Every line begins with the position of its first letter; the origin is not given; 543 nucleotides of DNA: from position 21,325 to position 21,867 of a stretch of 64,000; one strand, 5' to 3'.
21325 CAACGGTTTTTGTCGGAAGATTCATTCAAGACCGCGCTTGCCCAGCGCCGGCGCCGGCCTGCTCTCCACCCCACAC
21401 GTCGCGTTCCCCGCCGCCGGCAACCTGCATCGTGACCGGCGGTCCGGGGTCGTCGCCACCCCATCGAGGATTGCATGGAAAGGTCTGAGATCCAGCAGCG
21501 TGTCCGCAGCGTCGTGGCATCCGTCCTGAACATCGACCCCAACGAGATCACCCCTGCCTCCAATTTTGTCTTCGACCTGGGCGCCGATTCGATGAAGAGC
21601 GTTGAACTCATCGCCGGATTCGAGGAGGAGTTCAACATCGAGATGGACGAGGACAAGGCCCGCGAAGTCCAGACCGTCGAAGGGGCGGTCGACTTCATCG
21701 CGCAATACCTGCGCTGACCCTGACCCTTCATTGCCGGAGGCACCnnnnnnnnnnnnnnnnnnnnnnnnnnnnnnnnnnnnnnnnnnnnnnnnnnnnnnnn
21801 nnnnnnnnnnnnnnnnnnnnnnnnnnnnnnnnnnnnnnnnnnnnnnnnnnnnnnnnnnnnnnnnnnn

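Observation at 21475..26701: ACP-like protein plus ADP-forming acyl-CoA synthetase immediately upstream of nagB and a hexapeptide-repeat DUF4954 protein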

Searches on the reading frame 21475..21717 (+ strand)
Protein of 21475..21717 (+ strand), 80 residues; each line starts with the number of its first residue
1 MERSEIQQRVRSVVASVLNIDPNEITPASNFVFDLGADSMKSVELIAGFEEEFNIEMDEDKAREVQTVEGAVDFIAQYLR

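Call 7: search_protein_families(library=pfam, proteins=[window:21475-21717:+], max_evalue=0.01)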
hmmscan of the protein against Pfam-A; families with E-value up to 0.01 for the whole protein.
window:21475-21717:+ (80 aa): 2 families
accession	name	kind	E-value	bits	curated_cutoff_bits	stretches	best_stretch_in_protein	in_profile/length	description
PF00550.31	PP-binding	-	1.1e-14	54.8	20.8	1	8-75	1-67/67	Phosphopantetheine attachment site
PF23297.2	ACP_SdgA_C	-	0.0033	17.9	27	1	4-74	9-78/95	Highly reducing polyketide synthase sdgA, C-terminal ACP domain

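Call 8: search_protein_families(library=ncbifam, proteins=[window:21475-21717:+], max_evalue=0.001)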
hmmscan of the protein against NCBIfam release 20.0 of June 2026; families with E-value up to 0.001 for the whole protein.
window:21475-21717:+ (80 aa): 14 families
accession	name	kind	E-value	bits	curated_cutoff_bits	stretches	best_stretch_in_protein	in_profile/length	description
TIGR00517.1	acyl_carrier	equivalog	1e-23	83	70.45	1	4-77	2-75/77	acyl carrier protein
NF002151.0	PRK00982.1-5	equivalog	4.5e-23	81.2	92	1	4-77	2-75/78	acyl carrier protein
NF002148.0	PRK00982.1-2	subfamily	2e-22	78.8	71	1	3-77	2-76/79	acyl carrier protein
NF002149.0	PRK00982.1-3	equivalog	1.8e-21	75.9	106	1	4-77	2-75/78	acyl carrier protein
NF002150.0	PRK00982.1-4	subfamily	2e-19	69.6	66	1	1-77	1-77/80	acyl carrier protein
NF002147.0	PRK00982.1-1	equivalog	1.7e-12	47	84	1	2-77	4-79/83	acyl carrier protein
NF006031.0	PRK08172.1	equivalog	1.2e-11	45.1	76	1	5-69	4-68/82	acyl carrier protein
NF040636.1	AcpM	exception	5.8e-10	39.1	146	1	3-77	3-77/93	meromycolate extension acyl carrier protein AcpM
NF003757.0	PRK05350.1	equivalog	2e-09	37.4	65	1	1-79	2-80/83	acyl carrier protein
NF009104.0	PRK12449.1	equivalog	1.2e-08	34.8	70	1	1-78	1-78/80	acyl carrier protein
NF005079.0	PRK06508.1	equivalog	3.5e-06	27.3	83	1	8-65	6-64/93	acyl carrier protein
NF058660.1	cispen_ACP_AmcB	equivalog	9.5e-06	25.7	80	1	5-76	1-76/80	cispentacin biosynthesis acyl carrier protein AmcB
NF005480.0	PRK07081.1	equivalog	0.00011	22.1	72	1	7-61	2-57/83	acyl carrier protein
NF004533.0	PRK05883.1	equivalog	0.00016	21.5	72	1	4-68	22-86/100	acyl carrier protein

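Call 31: search_solved_structures(query=window:21475-21714:+, max_evalue=0.00001)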
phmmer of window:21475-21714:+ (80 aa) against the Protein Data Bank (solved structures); distinct sequences matched with E-value up to 0.00001: 103 (the best 60 are shown).
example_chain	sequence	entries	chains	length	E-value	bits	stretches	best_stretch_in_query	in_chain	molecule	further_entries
7ar7_U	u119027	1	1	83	3.1e-18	68.5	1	2-78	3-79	Acyl carrier protein 2, mitochondrial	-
7a23_e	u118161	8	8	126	1e-17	66.8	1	2-78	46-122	ACPM2 | Acyl carrier protein 2, mitochondrial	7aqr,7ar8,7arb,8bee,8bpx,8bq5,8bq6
1x3o_A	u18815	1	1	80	5.4e-17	64.5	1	2-77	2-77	acyl carrier protein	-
2ehs_A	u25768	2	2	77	5.3e-16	61.4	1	6-76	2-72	Acyl carrier protein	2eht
2n57_A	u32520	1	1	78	2.5e-15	59.3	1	4-76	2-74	Acyl carrier protein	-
4ihf_G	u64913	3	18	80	2.9e-15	59.1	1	4-76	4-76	Acyl carrier protein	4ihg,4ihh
6n3p_G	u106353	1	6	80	3.5e-15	58.8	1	4-76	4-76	Acyl carrier protein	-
5vcb_f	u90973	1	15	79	4.1e-15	58.6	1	4-76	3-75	Acyl carrier protein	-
1l0h_A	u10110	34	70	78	4.4e-15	58.5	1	4-76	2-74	ACYL CARRIER PROTEIN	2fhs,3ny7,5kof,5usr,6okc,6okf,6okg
7pdi_A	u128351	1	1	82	4.7e-15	58.4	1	4-76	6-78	Acyl carrier protein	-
2l0q_A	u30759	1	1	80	5.3e-15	58.3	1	4-76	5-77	Acyl carrier protein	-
3ejb_A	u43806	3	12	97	5.6e-15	58.2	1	4-76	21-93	Acyl carrier protein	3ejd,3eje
2k92_A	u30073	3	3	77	5.7e-15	58.1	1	5-76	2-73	Acyl carrier protein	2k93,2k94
6u0j_B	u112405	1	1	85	5.9e-15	58.1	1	4-76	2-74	Acyl carrier protein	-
2qnw_A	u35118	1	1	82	6e-15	58.1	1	6-76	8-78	Acyl carrier protein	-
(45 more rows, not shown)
